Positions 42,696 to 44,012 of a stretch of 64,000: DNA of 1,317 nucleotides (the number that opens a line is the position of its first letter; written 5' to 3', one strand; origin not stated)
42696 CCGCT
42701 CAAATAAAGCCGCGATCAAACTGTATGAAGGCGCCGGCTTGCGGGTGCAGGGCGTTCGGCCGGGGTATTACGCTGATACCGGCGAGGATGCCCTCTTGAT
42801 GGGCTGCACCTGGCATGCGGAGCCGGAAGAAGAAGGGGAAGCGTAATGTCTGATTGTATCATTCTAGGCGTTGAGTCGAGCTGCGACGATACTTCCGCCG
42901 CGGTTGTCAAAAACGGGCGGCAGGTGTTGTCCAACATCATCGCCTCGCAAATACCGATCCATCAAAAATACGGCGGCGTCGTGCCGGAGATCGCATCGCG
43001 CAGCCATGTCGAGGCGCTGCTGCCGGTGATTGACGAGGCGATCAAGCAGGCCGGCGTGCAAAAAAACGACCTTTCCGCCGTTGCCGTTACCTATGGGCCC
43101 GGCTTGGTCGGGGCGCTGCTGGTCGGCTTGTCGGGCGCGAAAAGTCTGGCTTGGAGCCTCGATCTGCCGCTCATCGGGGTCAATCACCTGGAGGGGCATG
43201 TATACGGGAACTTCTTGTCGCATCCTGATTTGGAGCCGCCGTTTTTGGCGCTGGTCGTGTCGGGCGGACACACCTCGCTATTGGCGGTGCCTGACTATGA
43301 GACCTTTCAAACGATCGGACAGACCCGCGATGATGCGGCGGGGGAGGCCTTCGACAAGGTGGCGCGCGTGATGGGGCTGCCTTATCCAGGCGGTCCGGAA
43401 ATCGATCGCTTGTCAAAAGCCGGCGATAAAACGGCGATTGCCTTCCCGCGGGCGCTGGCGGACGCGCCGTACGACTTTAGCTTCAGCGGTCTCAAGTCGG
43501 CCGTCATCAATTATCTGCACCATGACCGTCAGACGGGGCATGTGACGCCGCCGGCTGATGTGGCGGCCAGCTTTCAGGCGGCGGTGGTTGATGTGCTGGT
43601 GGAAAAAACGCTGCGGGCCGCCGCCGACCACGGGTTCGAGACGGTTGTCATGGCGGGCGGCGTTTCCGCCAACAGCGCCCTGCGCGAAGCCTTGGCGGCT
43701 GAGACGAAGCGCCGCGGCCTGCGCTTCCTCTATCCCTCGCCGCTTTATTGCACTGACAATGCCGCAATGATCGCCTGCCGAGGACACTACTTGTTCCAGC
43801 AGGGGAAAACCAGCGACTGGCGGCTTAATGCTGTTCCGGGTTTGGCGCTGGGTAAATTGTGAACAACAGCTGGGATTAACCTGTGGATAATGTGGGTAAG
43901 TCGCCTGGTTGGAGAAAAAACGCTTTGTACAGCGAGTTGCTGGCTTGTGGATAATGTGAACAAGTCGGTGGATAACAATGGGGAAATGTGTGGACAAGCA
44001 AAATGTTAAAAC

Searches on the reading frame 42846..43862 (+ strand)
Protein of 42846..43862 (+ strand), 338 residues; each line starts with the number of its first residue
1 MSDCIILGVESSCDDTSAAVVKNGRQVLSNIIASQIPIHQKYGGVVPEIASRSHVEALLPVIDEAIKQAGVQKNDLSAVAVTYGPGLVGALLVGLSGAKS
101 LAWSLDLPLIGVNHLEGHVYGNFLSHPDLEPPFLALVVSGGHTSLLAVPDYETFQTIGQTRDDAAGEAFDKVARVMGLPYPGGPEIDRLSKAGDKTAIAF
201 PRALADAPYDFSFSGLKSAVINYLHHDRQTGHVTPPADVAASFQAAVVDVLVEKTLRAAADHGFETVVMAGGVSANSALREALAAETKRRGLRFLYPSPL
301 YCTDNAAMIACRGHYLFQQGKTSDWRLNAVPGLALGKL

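Call 9: search_protein_families(library=pfam, proteins=[window:42846-43862:+])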
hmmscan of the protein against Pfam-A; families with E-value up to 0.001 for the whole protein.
window:42846-43862:+ (338 aa): 3 families
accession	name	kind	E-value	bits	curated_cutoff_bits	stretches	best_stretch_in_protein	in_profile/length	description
PF00814.31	TsaD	-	6.8e-102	341.1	24.8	1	26-310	1-263/264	tRNA N6-adenosine threonylcarbamoyltransferase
PF22521.2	HypF_C_2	-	3.8e-10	40.4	27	1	220-305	152-235/241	Carbamoyltransferase, Kae1-like Domain, second subdomain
PF02543.21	Carbam_trans_N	-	1.1e-05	25.4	24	1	234-290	271-327/346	Carbamoyltransferase N-terminus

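Call 11: find_related_loci(query=window:42846-43862:+, collection=genome_contigs, flank=4000)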
Query window:42846-43862:+ (338 aa) in genome_contigs; peptide patterns used: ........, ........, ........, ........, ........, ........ (x = any residue, [..] = any of these).
600 stretches matched a pattern (row limit reached: there are more); 597 encode a relative of the query (tblastn E <= 1e-3); the best 80 are kept; 80 distinct loci.
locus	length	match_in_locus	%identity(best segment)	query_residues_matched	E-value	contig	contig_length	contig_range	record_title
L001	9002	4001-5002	65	4-336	9e-142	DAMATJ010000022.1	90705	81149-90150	MAG TPA_asm: Pelosinus fermentans isolate CTOTU48474 NODE_65_length_90705_cov_14.627391, whole genome shotgun sequence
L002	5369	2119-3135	63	1-338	6e-142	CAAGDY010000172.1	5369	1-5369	MAG TPA_asm: uncultured Anaerovibrio sp., isolate HGM14054, WGS project CAAGDY010000000 data, contig: SRS476152_62_k119_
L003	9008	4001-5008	61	1-335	1e-136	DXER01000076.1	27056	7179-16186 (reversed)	MAG TPA_asm: Candidatus Megamonas gallistercoris isolate ChiGjej6B6-7947 ChiGjej6B6M5__C229224_L27056_SAMN08009849, whol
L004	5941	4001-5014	59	1-337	5e-136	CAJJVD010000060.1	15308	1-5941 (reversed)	MAG TPA_asm: uncultured Lachnospiraceae bacterium isolate SRR413756-bin.2 genome assembly, contig: NODE_822_length_15308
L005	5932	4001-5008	59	3-337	3e-136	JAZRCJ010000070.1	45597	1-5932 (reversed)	MAG: Faecalimonas sp. isolate T1900045514_YK20190208.MAGScoT_cleanbin_000115 SGB_7590_k141_874375, whole genome shotgun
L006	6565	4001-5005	61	4-337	2e-135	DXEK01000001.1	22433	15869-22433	MAG TPA_asm: Candidatus Fusicatenibacter merdavium isolate CHK183-1962 CHK183__C2415_L22433_SAMEA5754827, whole genome s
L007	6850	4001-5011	58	2-337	1e-134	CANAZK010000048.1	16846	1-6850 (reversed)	MAG TPA_asm: uncultured Lachnospiraceae bacterium isolate SRR16350223_bin.8_metawrap_v1.3_MAG genome assembly, contig: N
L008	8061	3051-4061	58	2-337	7e-134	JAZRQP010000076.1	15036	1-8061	MAG: Faecalimonas sp. isolate T1900045361_YK20190051.MAGScoT_cleanbin_000021 SGB_6817_k141_1972956, whole genome shotgun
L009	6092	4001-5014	59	1-337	9e-134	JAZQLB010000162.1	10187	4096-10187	MAG: Lachnospiraceae bacterium isolate T1900044611_TS20190077.MAGScoT_cleanbin_000028 SGB_804_k141_1422463, whole genome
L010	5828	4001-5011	58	2-337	1e-133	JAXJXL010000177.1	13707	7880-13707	MAG: Faecalimonas sp. isolate DOME_MAG_6916 6916_C0422_k141_398167, whole genome shotgun sequence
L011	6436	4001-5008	59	3-337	1e-132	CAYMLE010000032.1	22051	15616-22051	MAG TPA_asm: uncultured Herbinix sp. isolate SRP268622_co1_304 genome assembly, contig: NODE_4950_length_22051_cov_5.793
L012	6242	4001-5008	58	3-337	2e-132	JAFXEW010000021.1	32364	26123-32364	MAG: Lachnospiraceae bacterium isolate RGIG6352 Sheep_Rectum-4__c129543, whole genome shotgun sequence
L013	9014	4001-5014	58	1-337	3e-132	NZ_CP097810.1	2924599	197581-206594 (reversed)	Clostridium sp. MD294 strain ASF356 chromosome, complete genome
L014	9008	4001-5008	60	3-337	5e-132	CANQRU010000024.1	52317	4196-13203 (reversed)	MAG: uncultured Lachnospiraceae bacterium isolate Lapin-021__bin39 genome assembly, contig: Lapin-021__NODE_779_length_5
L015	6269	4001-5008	59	3-337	4e-132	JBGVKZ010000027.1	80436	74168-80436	MAG: Lachnospiraceae bacterium isolate fecal_MAG_293 fecal_MAG_293_contig_0027, whole genome shotgun sequence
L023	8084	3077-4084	59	2-337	9e-130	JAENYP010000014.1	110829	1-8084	MAG: Thermincola ferriacetica isolate BL5_bin.1 BL5_bin1_NODE_85_length_110829_cov_61.987235, whole genome shotgun seque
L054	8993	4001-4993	56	5-336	3e-115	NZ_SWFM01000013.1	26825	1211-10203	Pseudalkalibacillus hwajinpoensis strain Y2 NODE_13_length_26825_cov_20.979586, whole genome shotgun sequence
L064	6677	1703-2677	53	3-328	6e-111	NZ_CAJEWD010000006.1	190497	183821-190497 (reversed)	Jeotgalicoccus meleagridis strain CIP 111649, whole genome shotgun sequence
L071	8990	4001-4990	53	5-335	8e-109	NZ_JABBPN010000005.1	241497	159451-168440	Paenibacillus lemnae strain L7-75 Contig_5:, whole genome shotgun sequence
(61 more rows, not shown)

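Call 12: find_encoding_contigs(protein=window:42846-43862:+, flank=3000, max_places=5)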
Protein window:42846-43862:+ (338 aa): no gene with exactly this product is on record in the collection.

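Call 16: find_homologous_proteins(query=window:42846-43862:+, max_evalue=1e-80)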
Query window:42846-43862:+ (338 aa): 7958 proteins with E <= 1e-80 among 8000 candidates; the best 120 are listed.
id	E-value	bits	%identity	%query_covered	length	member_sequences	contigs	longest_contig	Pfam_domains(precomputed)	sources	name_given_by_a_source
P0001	2.0e-221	752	100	100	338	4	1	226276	PF02543.22,PF00814.32,PF22521.3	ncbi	-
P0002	2.2e-195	666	87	100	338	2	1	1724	PF02543.22,PF00814.32,PF22521.3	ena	-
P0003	9.7e-195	664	87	100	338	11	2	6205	PF02543.22,PF00814.32,PF22521.3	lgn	-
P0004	1.7e-194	663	87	100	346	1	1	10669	PF02543.22,PF00814.32,PF22521.3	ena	-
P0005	1.2e-193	661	87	100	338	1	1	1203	PF02543.22,PF00814.32,PF22521.3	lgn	-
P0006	6.7e-192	655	86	100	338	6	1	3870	PF02543.22,PF00814.32,PF22521.3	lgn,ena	-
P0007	1.9e-145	502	68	98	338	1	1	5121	PF02543.22,PF00814.32,PF22521.3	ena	-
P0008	4.8e-144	497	67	99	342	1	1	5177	PF02543.22,PF00814.32,PF22521.3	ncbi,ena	-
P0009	9.4e-144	497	65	99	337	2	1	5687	PF02543.22,PF00814.32,PF22521.3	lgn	-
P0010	3.1e-143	495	67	99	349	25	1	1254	PF00814.32,PF22521.3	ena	-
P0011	4.9e-143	494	67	99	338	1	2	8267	PF02543.22,PF00814.32,PF22521.3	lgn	-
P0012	4.9e-143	494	67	99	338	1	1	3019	PF02543.22,PF00814.32,PF22521.3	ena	-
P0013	5.1e-143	494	67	99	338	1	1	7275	PF00814.32,PF22521.3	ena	-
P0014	5.3e-143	494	67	99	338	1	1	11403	PF00814.32,PF22521.3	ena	-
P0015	5.5e-143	494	66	99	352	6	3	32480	PF00814.32,PF22521.3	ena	-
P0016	5.7e-143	494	67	99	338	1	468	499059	PF02543.22,PF00814.32,PF22521.3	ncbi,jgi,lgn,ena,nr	ncbi:MAG: tRNA (adenosine(37)-N6)-threonylcarbamoyltransferase complex transferase subunit TsaD [Suc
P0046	1.3e-141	489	66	99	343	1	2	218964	PF02543.22,PF00814.32,PF22521.3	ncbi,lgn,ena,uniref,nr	ncbi:MAG TPA: tRNA (adenosine(37)-N6)-threonylcarbamoyltransferase complex transferase subunit TsaD 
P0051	1.8e-141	489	66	98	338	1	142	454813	PF02543.22,PF00814.32,PF22521.3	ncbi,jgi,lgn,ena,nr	ncbi:MAG: tRNA (adenosine(37)-N6)-threonylcarbamoyltransferase complex transferase subunit TsaD [Suc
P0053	2.0e-141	489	66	99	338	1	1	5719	PF00814.32,PF22521.3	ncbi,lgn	ncbi:MAG: tRNA (adenosine(37)-N6)-threonylcarbamoyltransferase complex transferase subunit TsaD [Aci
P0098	1.4e-140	486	65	99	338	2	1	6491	PF00814.32,PF22521.3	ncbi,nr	ncbi:MAG: tRNA (adenosine(37)-N6)-threonylcarbamoyltransferase complex transferase subunit TsaD [Neg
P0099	1.5e-140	486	66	98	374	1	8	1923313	PF02543.22,PF00814.32,PF22521.3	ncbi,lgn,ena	-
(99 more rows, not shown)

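Call 18: find_encoding_contigs(protein=P0001, flank=2000, max_places=2)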
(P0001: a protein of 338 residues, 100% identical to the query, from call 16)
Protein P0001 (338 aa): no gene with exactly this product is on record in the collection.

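Call 19: find_encoding_contigs(protein=P0004, flank=5000, max_places=3)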
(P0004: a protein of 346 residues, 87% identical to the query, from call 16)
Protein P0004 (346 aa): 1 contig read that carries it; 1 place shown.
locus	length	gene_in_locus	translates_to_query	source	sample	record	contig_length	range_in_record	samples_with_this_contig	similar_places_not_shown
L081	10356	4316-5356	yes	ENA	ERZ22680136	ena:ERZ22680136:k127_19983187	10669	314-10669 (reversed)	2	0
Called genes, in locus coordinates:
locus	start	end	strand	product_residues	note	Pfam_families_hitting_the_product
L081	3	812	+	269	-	?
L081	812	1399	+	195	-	PF10646:Germane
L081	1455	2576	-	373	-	PF01168:Ala_racemase_N, PF00842:Ala_racemase_C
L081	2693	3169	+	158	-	PF02367:TsaE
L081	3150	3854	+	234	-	PF00814:TsaD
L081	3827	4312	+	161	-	PF13302:Acetyltransf_3 (weak), PF13527:Acetyltransf_9 (faint), PF13673:Acetyltransf_10, PF00583:Acetyltransf_1, PF13508:Acetyltransf_7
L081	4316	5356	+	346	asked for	PF02543:Carbam_trans_N (faint), PF00814:TsaD, PF22521:HypF_C_2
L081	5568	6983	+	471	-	PF12282:GAF_PdtaS (faint), PF07536:HWE_HK, PF07568:HisKA_2, PF13581:HATPase_c_2 (faint), PF02518:HATPase_c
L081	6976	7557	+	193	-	PF00072:Response_reg, PF03861:ANTAR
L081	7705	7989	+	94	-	PF00166:Cpn10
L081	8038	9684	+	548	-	-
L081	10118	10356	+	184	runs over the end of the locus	?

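Call 20: find_encoding_contigs(protein=P0003, flank=5000, max_places=3)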
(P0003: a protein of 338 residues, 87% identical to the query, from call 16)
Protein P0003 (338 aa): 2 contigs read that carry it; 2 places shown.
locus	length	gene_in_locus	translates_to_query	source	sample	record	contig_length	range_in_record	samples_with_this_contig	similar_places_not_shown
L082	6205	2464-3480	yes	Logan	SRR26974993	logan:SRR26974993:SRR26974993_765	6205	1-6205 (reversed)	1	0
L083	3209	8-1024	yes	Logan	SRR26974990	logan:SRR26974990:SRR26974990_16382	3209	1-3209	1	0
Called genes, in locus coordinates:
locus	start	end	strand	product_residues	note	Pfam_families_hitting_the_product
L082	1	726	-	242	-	?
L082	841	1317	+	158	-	PF02367:TsaE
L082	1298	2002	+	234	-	PF00814:TsaD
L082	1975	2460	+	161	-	PF13302:Acetyltransf_3, PF13527:Acetyltransf_9 (faint), PF13673:Acetyltransf_10, PF00583:Acetyltransf_1, PF13508:Acetyltransf_7, PF08445:FR47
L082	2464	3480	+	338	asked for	PF02543:Carbam_trans_N (faint), PF00814:TsaD, PF22521:HypF_C_2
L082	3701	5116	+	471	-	PF12282:GAF_PdtaS (faint), PF07536:HWE_HK, PF07568:HisKA_2, PF02518:HATPase_c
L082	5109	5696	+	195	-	PF00072:Response_reg, PF03861:ANTAR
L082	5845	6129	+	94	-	PF00166:Cpn10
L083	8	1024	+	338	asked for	PF02543:Carbam_trans_N (faint), PF00814:TsaD, PF22521:HypF_C_2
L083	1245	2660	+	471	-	PF12282:GAF_PdtaS (faint), PF07536:HWE_HK, PF07568:HisKA_2, PF02518:HATPase_c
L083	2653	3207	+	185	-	?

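Call 21: find_encoding_contigs(protein=P0006, flank=5000, max_places=3)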
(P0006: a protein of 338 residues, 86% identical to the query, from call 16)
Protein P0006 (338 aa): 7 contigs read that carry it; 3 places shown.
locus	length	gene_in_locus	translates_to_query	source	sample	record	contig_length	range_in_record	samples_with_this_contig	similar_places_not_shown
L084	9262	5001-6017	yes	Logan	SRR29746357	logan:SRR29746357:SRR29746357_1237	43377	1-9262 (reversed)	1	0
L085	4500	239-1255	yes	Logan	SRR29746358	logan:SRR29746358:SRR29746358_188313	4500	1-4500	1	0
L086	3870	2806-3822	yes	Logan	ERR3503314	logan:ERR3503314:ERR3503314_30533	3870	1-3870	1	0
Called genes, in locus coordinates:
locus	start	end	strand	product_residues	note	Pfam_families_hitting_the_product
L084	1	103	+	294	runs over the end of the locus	PF00753:Lactamase_B, PF23023:Anti-Pycsar_Apyc1, PF12706:Lactamase_B_2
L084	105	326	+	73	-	PF11213:DUF3006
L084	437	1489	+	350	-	PF01520:Amidase_3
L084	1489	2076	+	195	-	PF10646:Germane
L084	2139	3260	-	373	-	PF01168:Ala_racemase_N, PF00842:Ala_racemase_C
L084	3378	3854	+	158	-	PF02367:TsaE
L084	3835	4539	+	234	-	PF00814:TsaD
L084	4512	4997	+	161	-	PF13302:Acetyltransf_3 (weak), PF13527:Acetyltransf_9 (faint), PF13673:Acetyltransf_10, PF00583:Acetyltransf_1, PF13508:Acetyltransf_7, PF08445:FR47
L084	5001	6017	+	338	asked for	PF02543:Carbam_trans_N (faint), PF00814:TsaD, PF22521:HypF_C_2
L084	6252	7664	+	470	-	PF12282:GAF_PdtaS (faint), PF07536:HWE_HK, PF07568:HisKA_2, PF02518:HATPase_c, PF13581:HATPase_c_2 (weak)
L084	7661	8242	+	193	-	PF00072:Response_reg, PF03861:ANTAR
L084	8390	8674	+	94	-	PF00166:Cpn10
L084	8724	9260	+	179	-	?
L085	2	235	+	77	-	?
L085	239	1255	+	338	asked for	PF02543:Carbam_trans_N (faint), PF00814:TsaD, PF22521:HypF_C_2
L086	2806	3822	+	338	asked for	PF02543:Carbam_trans_N (faint), PF00814:TsaD, PF22521:HypF_C_2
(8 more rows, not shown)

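Call 23: list_cluster_members(proteins=[P0001, P0004])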
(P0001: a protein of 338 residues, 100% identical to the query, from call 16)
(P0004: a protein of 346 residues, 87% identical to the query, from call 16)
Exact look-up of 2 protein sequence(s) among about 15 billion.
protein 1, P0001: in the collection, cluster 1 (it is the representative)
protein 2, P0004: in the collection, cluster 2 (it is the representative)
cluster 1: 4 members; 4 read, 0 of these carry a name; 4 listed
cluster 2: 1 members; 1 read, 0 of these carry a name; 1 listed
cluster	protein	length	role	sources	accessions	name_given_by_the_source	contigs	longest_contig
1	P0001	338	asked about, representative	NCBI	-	-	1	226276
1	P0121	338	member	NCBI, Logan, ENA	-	-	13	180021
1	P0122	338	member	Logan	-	-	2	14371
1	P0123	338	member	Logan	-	-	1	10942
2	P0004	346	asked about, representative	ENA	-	-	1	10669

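Call 42: search_protein_families(library=pfam, proteins=[L064:2962-4425:+, L064:4479-4916:+, L064:5355-6659:-, L071:5884-7416:+, L071:8138-8956:-, L054:5276-7195:-, L023:4300-5094:+, L023:5091-6422:+], max_evalue=0.00001)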
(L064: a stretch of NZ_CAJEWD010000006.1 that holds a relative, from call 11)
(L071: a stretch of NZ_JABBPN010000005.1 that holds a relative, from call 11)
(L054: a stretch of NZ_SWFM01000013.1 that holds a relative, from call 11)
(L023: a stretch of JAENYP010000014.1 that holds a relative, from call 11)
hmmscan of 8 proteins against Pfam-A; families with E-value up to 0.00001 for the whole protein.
L064:2962-4425:+ (487 aa): 12 families
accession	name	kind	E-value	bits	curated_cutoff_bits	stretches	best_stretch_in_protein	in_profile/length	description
PF00005.33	ABC_tran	-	9.2e-33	114.2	25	2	312-437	1-137/137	ABC transporter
PF13304.12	AAA_21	-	4.1e-13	50.5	27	0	39-56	3-20/304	AAA domain, putative AbiEii toxin, Type IV TA system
PF02463.25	SMC_N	-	6.3e-11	42.6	40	0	375-480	110-213/220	RecF/RecN/SMC N terminal domain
PF13555.12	AAA_29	-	2.9e-09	37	27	0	25-52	12-39/61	P-loop containing region of AAA domain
PF13401.12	AAA_22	-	2.3e-08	34.9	27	0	38-130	8-92/130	AAA domain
PF03193.22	RsgA_GTPase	-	8.1e-08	32.7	30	0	24-69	94-140/174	RsgA GTPase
PF01926.29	MMR_HSR1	-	2.6e-07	31.2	21.9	0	37-64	1-28/113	50S ribosome-binding GTPase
PF05729.18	NACHT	-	2.6e-07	31.1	26.7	0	37-62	2-27/167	NACHT domain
PF13238.12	AAA_18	-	1.2e-06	29.4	29.4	0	38-79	1-44/128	AAA domain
PF12848.13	ABC_tran_Xtn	-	1.5e-06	28.6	25.9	0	172-233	1-61/85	ABC transporter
PF01580.24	FtsK_SpoIIIE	-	6.6e-06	26.2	24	0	306-343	27-60/221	FtsK/SpoIIIE family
PF20693.3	YobI-ATPase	-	6.8e-06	26.3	27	0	324-348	16-40/363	YobI-like P-loop NTPase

L064:4479-4916:+ (145 aa): 1 family
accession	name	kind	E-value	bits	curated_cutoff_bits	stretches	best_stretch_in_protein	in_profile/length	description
PF00903.31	Glyoxalase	-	9.4e-09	36.1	20.6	1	16-142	15-121/121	Glyoxalase/Bleomycin resistance protein/Dioxygenase superfamily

L064:5355-6659:- (434 aa): 4 families
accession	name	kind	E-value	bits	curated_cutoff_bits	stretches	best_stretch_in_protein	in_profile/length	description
PF00005.33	ABC_tran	-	2.7e-25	90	25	1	139-268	2-137/137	ABC transporter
PF12848.13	ABC_tran_Xtn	-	6.5e-21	74.7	25.9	1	27-112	2-85/85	ABC transporter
PF16326.10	ABC_tran_CTD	-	3.1e-12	47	32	1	364-423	7-66/69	ABC transporter C-terminal domain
PF02463.25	SMC_N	-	3.5e-06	27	40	0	213-309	117-211/220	RecF/RecN/SMC N terminal domain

L071:5884-7416:+ (510 aa): 3 families
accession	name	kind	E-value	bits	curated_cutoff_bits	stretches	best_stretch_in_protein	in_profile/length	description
PF00682.25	HMGL-like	-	1.8e-85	286.9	29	1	10-279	1-260/260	HMGL-like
PF22617.1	HCS_D2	-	1.4e-28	99.5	27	1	293-374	1-82/82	Homocitrate synthase post-HMGL domain-like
PF08502.15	LeuA_dimer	-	1.5e-24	86.8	24.9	1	376-506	2-130/131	LeuA allosteric (dimerisation) domain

L071:8138-8956:- (272 aa): 2 families
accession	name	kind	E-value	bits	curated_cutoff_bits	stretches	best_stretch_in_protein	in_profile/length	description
PF16326.10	ABC_tran_CTD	-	3.2e-13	50.1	32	1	205-269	3-67/69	ABC transporter C-terminal domain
PF00005.33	ABC_tran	-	1.2e-12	49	25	1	13-97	58-137/137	ABC transporter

L054:5276-7195:- (639 aa): 10 families
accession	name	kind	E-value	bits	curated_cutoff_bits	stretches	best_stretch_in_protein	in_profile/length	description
PF00005.33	ABC_tran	-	3.3e-53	180.4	25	2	19-195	1-137/137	ABC transporter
PF12848.13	ABC_tran_Xtn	-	2.2e-26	92.2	25.9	1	235-318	2-83/85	ABC transporter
PF13304.12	AAA_21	-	7.6e-16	59.5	27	0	359-384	2-26/304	AAA domain, putative AbiEii toxin, Type IV TA system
PF16326.10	ABC_tran_CTD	-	8.9e-16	58.3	32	1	573-638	4-69/69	ABC transporter C-terminal domain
PF02463.25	SMC_N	-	7.4e-15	55.4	40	1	29-239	24-214/220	RecF/RecN/SMC N terminal domain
PF13555.12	AAA_29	-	5.2e-10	39.4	27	0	349-378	15-44/61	P-loop containing region of AAA domain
PF03193.22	RsgA_GTPase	-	1.5e-08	35.1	30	0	350-387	101-137/174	RsgA GTPase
PF13401.12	AAA_22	-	4e-08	34.1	27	0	355-489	4-104/130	AAA domain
PF01926.29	MMR_HSR1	-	3.7e-07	30.7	21.9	0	31-53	1-23/113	50S ribosome-binding GTPase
PF05729.18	NACHT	-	5.3e-06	26.8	26.7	0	359-378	3-22/167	NACHT domain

L023:4300-5094:+ (264 aa): 1 family
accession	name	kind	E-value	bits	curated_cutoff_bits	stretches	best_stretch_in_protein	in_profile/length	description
PF01790.23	LGT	-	3.9e-70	236.3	24.9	1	10-251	1-238/240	Prolipoprotein diacylglyceryl transferase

L023:5091-6422:+ (443 aa): 5 families
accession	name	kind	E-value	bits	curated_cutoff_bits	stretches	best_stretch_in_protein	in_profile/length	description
PF04055.27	Radical_SAM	-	8.4e-19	68.8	29.5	1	20-186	2-163/166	Radical SAM superfamily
PF17820.7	PDZ_6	-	1.6e-09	37.8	27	1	250-301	1-54/54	PDZ domain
PF19238.5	Radical_SAM_2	-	5.2e-09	36.4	26.7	1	128-192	80-144/151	Radical SAM-like domain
PF13180.12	PDZ_2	-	7.5e-08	33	27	1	248-312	13-80/80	PDZ domain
PF04459.17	DUF512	-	7e-07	29.2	25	1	333-442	89-199/202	Protein of unknown function (DUF512)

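Call 45: find_encoding_contigs(protein=P0007, flank=3000, max_places=2)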
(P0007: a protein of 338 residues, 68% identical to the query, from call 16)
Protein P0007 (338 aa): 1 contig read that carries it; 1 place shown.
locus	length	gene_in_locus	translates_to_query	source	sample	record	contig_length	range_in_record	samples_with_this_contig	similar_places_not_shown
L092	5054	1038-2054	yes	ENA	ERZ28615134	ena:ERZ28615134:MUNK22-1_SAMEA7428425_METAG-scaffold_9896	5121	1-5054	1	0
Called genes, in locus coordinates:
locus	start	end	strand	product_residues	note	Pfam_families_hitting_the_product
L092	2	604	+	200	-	?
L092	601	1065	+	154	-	PF00583:Acetyltransf_1, PF13302:Acetyltransf_3 (weak), PF13508:Acetyltransf_7, PF08445:FR47 (weak)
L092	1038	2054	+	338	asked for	PF02543:Carbam_trans_N (faint), PF00814:TsaD, PF22521:HypF_C_2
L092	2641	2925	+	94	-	PF00166:Cpn10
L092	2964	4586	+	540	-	PF00118:Cpn60_TCP1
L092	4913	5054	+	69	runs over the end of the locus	?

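Call 46: find_encoding_contigs(protein=P0008, flank=3000, max_places=2)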
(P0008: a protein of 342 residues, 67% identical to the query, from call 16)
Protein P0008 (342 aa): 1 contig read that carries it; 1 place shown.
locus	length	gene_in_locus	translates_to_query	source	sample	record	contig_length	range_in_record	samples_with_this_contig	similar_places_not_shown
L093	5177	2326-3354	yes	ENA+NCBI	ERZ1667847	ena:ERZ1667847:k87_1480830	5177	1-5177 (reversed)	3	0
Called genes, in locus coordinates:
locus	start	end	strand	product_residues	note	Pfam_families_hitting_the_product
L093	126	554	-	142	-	PF00258:Flavodoxin_1, PF12641:Flavodoxin_3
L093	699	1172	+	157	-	PF02367:TsaE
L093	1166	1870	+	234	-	PF00814:TsaD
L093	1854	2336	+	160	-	PF13302:Acetyltransf_3, PF13527:Acetyltransf_9, PF12746:GNAT_acetyltran (weak), PF13673:Acetyltransf_10, PF00583:Acetyltransf_1, PF13508:Acetyltransf_7, PF08445:FR47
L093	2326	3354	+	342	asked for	PF00814:TsaD, PF02543:Carbam_trans_N (weak), PF22521:HypF_C_2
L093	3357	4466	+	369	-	PF01888:CbiD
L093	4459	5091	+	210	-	PF00590:TP_methylase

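Call 47: find_encoding_contigs(protein=P0099, flank=3000, max_places=2)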
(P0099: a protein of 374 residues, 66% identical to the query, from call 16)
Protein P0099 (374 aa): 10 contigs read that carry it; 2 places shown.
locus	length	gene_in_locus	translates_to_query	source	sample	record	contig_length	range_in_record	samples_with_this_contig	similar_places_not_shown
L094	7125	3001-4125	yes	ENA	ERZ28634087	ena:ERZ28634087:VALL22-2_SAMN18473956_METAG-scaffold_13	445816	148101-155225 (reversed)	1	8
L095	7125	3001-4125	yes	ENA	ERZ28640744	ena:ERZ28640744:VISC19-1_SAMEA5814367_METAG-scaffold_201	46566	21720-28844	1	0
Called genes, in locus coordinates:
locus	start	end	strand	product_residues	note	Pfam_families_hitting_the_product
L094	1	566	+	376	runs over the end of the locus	PF01520:Amidase_3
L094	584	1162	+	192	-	PF10646:Germane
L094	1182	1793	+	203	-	PF02367:TsaE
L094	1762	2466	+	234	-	PF00814:TsaD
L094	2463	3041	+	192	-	PF13673:Acetyltransf_10, PF13302:Acetyltransf_3, PF00583:Acetyltransf_1, PF13508:Acetyltransf_7, PF08445:FR47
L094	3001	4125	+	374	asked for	PF02543:Carbam_trans_N (faint), PF00814:TsaD, PF22521:HypF_C_2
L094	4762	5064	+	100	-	PF00166:Cpn10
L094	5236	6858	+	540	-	PF00118:Cpn60_TCP1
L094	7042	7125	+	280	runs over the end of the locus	PF04962:KduI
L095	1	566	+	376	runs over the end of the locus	PF01520:Amidase_3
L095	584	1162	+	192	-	PF10646:Germane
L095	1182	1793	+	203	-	PF02367:TsaE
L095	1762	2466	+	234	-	PF00814:TsaD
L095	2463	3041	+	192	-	PF13673:Acetyltransf_10, PF13302:Acetyltransf_3, PF00583:Acetyltransf_1, PF13508:Acetyltransf_7, PF08445:FR47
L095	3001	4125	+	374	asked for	PF02543:Carbam_trans_N (faint), PF00814:TsaD, PF22521:HypF_C_2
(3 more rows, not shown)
